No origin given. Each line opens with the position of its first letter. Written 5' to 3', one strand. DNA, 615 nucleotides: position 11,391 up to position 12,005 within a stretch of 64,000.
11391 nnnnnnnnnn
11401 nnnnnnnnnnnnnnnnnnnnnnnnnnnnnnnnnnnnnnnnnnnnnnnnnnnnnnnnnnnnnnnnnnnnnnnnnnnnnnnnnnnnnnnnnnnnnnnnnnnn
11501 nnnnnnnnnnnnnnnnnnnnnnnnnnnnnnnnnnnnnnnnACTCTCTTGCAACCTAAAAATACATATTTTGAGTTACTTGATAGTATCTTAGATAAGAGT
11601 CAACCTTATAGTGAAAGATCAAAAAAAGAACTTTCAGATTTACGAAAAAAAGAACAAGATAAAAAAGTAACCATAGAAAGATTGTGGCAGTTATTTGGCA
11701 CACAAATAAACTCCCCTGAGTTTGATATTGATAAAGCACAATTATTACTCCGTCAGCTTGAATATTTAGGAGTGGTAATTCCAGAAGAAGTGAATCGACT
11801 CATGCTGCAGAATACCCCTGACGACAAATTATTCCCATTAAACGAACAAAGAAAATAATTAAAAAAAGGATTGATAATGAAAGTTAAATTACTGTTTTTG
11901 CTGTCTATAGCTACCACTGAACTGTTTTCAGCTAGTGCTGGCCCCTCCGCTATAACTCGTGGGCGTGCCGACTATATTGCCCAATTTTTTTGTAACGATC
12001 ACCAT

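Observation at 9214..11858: Tandem secreted WD40 paralogues with mosaic identity (near-identical 3' halves, diverged 5' halves)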

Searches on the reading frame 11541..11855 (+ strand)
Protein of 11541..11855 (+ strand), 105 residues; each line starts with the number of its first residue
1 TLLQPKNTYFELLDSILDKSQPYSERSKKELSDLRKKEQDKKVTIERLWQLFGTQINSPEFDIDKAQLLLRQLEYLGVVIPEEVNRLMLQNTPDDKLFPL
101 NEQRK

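Call 28: search_protein_families(library=pfam, proteins=[window:11541-11855:+], max_evalue=10)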
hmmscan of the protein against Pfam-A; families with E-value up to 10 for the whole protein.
seq(105 aa): 1 family
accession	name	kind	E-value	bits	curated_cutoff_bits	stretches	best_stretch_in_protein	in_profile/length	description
PF17078.10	SHE3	-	0.023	14.9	30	1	14-65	118-169/228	SWI5-dependent HO expression protein 3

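Call 64: search_solved_structures(query=window:11562-11855:+, max_evalue=10)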
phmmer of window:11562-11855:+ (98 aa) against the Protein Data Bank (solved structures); distinct sequences matched with E-value up to 10: 2.
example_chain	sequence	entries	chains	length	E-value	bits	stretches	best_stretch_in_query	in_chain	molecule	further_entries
5gtt_A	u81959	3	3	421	1.1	13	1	24-76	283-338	Binary enterotoxin of Clostridium perfringens component a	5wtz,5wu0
8c27_A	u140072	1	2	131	1.7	12.4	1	32-61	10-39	PI-2a backbone protein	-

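Call 68: search_protein_representatives(protein=window:11562-11855:+)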
Query: 98 residues. Proteins with E-value up to 0.001 (for the whole library): 1; up to 1e-10: 1; up to 1e-30: 0. The best 1 are listed.
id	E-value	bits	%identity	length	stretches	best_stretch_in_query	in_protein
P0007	8.3e-28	112.6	68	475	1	1-98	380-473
